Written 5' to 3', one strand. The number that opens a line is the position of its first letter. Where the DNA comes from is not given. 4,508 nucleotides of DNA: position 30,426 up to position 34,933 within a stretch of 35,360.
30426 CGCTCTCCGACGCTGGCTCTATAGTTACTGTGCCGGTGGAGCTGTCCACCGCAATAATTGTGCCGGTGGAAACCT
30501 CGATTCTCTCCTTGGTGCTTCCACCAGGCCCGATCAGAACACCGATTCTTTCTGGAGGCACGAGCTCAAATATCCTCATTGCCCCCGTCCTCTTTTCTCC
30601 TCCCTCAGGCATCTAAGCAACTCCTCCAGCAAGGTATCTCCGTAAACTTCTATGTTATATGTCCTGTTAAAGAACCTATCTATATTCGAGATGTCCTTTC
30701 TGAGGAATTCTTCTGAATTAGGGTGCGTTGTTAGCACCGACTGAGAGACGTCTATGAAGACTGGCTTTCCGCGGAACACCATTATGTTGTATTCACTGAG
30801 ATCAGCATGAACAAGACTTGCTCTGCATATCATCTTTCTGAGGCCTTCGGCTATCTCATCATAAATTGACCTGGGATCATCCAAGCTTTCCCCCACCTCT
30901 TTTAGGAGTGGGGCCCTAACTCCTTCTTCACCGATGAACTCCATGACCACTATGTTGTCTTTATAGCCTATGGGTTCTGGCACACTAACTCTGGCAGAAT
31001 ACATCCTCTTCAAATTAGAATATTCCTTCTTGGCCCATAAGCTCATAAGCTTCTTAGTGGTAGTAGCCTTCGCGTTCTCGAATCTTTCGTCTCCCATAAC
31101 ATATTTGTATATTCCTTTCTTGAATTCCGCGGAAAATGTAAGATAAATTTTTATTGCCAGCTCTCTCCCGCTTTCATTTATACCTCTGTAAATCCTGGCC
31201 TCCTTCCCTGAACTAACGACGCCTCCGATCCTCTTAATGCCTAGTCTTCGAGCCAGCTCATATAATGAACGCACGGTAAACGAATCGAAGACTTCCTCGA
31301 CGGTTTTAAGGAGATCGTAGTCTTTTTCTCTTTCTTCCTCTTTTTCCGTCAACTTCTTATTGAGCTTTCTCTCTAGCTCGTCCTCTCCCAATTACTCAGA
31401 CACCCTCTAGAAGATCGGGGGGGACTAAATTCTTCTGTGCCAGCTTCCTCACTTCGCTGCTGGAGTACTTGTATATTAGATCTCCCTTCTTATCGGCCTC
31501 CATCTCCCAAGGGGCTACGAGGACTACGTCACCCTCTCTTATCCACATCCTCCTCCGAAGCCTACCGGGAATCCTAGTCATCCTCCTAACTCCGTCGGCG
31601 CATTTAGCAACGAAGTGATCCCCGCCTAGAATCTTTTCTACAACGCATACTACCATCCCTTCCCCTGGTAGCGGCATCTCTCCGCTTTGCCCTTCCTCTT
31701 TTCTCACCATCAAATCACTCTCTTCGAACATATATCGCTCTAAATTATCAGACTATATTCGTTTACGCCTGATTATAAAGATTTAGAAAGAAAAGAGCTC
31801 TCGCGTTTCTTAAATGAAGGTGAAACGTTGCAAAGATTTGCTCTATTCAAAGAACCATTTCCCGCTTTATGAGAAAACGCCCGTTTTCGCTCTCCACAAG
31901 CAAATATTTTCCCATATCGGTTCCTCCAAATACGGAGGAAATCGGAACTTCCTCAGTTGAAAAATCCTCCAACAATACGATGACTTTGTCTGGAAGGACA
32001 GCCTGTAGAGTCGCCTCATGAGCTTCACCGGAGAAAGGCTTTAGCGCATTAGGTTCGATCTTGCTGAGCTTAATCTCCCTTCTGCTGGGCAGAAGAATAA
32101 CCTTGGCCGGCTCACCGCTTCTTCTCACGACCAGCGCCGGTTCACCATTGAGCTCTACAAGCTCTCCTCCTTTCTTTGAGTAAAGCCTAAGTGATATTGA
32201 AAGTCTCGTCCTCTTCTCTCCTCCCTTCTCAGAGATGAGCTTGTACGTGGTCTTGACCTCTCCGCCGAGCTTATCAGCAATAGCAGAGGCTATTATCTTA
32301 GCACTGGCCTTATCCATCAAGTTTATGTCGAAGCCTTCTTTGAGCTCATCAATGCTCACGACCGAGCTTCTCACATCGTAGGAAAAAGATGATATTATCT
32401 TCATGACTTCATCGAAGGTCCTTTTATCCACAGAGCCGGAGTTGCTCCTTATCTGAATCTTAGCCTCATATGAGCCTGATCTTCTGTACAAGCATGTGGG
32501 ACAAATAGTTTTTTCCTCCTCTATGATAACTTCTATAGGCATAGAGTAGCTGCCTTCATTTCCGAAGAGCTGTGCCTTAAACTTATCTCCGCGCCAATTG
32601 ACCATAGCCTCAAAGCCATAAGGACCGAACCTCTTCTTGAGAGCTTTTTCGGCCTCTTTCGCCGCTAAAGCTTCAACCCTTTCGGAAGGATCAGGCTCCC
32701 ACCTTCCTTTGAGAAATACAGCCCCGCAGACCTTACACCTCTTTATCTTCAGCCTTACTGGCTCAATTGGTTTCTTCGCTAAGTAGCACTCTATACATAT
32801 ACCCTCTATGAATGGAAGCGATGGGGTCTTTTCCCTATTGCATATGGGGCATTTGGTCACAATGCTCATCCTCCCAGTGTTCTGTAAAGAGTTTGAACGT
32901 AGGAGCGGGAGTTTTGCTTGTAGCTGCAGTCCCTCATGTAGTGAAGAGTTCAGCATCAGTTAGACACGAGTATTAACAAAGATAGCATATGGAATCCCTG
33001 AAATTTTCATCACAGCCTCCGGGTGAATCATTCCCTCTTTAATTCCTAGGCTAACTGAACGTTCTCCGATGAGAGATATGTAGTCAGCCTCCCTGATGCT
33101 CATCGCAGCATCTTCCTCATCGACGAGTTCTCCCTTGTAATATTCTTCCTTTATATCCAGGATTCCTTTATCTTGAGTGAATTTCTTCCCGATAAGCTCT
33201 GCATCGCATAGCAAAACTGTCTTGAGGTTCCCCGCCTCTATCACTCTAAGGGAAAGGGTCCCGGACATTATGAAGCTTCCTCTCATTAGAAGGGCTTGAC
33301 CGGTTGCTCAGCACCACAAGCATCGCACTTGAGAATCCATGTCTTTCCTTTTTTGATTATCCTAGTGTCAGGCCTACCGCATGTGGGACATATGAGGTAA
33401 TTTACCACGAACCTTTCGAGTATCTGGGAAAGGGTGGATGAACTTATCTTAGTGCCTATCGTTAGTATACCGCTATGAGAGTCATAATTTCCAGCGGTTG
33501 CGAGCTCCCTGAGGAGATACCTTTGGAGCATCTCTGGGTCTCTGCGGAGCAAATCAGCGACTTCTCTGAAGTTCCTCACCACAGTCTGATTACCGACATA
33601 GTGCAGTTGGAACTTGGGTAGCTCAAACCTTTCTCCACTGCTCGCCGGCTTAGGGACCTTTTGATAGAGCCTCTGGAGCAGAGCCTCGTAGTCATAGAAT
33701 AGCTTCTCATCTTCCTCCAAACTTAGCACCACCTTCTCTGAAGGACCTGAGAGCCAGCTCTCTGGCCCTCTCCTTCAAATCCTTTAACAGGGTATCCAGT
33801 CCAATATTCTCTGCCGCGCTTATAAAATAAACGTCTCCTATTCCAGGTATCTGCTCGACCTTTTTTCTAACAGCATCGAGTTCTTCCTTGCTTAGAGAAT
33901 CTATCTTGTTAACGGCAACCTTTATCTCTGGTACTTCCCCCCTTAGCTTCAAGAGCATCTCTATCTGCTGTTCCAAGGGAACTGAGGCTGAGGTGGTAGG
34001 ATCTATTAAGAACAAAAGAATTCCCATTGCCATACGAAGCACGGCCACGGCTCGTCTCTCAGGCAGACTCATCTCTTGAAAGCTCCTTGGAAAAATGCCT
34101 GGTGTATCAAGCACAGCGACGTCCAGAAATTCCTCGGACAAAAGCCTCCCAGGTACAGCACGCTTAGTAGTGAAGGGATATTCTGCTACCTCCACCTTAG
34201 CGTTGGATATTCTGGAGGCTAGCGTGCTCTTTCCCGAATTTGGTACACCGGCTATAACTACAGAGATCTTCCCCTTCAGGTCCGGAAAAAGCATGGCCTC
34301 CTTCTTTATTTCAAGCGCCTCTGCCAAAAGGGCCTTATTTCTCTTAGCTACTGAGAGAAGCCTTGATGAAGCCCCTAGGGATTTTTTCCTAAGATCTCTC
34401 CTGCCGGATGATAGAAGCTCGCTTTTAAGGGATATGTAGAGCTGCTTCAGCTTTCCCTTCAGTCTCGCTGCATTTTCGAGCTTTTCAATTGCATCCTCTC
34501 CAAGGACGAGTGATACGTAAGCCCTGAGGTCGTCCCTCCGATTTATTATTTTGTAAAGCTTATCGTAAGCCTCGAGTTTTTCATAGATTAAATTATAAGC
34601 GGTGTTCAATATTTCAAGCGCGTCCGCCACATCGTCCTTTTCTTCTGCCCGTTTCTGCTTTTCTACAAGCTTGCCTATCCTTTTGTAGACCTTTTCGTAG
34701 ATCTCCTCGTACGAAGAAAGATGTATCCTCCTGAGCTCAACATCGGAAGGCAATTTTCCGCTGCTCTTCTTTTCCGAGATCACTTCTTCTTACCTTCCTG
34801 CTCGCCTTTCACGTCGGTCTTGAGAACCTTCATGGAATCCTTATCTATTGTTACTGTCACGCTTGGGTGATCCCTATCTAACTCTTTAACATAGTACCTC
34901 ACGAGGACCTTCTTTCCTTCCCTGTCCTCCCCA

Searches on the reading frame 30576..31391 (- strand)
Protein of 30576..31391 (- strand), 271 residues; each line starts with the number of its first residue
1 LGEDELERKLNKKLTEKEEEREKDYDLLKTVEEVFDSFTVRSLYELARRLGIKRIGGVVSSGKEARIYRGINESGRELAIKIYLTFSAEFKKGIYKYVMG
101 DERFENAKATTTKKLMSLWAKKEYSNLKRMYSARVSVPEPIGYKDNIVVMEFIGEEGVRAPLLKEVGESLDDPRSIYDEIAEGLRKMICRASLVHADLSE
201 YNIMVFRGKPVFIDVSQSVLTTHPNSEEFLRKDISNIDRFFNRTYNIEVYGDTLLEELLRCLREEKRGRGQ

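Call 72: search_protein_families(library=pfam, proteins=[window:30576-31391:-], max_evalue=0.0001)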
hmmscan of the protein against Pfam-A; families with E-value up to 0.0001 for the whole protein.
window:30576-31391:- (271 aa): 1 family
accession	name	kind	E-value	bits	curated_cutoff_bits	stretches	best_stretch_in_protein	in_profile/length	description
PF01163.29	RIO1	-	1e-60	205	22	1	67-246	2-179/187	RIO domain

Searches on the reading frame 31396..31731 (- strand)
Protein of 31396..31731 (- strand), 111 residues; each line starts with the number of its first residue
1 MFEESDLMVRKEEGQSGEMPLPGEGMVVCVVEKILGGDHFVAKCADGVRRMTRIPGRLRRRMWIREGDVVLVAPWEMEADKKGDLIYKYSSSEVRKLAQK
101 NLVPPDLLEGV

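Call 72: search_protein_families(library=pfam, proteins=[window:31396-31731:-], max_evalue=0.0001)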
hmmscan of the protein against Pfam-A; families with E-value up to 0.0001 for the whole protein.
window:31396-31731:- (111 aa): 1 family
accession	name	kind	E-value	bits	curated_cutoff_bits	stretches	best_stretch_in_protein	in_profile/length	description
PF01176.25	eIF-1a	-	5.8e-20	71.1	30.2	1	27-88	3-64/64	Translation initiation factor 1A / IF-1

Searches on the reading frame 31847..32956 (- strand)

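Call 72: search_protein_families(library=pfam, proteins=[window:31847-32956:-], max_evalue=0.0001)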
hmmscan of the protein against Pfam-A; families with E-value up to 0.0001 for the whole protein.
window:31847-32956:- (369 aa): 1 family
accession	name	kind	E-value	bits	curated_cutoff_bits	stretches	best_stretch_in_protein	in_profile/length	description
PF04981.18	NMD3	-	9.4e-35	120.7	24.9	1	36-258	1-243/243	NMD3 family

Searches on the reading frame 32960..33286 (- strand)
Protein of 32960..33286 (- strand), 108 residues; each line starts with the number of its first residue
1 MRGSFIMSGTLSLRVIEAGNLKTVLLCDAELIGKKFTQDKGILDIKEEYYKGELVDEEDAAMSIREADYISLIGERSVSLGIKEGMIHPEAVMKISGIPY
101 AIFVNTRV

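Call 72: search_protein_families(library=pfam, proteins=[window:32960-33286:-], max_evalue=0.0001)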
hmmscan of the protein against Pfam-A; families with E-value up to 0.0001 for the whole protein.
window:32960-33286:- (108 aa): 1 family
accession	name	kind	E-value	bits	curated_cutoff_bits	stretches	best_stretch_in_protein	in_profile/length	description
PF04242.18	DUF424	-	2.4e-21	76.3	25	1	19-104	5-90/92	Protein of unknown function (DUF424)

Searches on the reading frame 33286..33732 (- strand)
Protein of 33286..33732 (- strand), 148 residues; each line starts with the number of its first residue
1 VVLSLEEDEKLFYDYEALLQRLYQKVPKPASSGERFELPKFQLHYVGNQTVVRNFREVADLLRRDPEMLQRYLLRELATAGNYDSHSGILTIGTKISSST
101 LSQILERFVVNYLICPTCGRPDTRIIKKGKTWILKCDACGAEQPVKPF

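Call 72: search_protein_families(library=pfam, proteins=[window:33286-33732:-], max_evalue=0.0001)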
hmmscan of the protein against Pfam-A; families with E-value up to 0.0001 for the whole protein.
window:33286-33732:- (148 aa): 1 family
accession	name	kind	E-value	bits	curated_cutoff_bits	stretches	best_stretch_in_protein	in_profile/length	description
PF01873.23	eIF-5_eIF-2B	-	1.5e-33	115.7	27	1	31-141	6-116/117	Domain found in IF2B/IF5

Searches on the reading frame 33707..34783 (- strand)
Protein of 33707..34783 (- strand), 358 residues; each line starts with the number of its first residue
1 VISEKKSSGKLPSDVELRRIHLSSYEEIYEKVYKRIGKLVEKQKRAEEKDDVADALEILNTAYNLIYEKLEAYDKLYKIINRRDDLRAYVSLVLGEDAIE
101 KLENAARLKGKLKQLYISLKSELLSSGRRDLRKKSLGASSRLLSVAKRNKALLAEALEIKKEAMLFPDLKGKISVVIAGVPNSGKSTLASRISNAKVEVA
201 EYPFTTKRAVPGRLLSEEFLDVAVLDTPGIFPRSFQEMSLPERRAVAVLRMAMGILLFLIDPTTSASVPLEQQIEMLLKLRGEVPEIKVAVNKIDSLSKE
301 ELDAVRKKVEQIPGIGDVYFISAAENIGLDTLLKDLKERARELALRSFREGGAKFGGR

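Call 72: search_protein_families(library=pfam, proteins=[window:33707-34783:-], max_evalue=0.0001)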
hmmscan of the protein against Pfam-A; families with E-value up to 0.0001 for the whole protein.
window:33707-34783:- (358 aa): 6 families
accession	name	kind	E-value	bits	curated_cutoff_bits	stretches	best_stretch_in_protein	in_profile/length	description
PF01926.29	MMR_HSR1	-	1.5e-16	60.9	21.9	1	175-292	2-112/113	50S ribosome-binding GTPase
PF02421.24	FeoB_N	-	1.9e-13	50.7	27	1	174-334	2-154/156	Ferrous iron transport protein B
PF06858.20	NOG1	-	1.8e-08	34.5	27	1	242-295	3-58/58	Nucleolar GTP-binding protein 1 (NOG1)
PF00009.33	GTP_EFTU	-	9.4e-07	29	26.5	0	257-338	97-184/188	Elongation factor Tu GTP binding domain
PF16897.10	MMR_HSR1_Xtn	-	2.4e-05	24.7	35.2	1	272-335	44-99/106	C-terminal region of MMR_HSR1 domain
PF03193.22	RsgA_GTPase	-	2.9e-05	24.4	30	0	278-340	47-108/174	RsgA GTPase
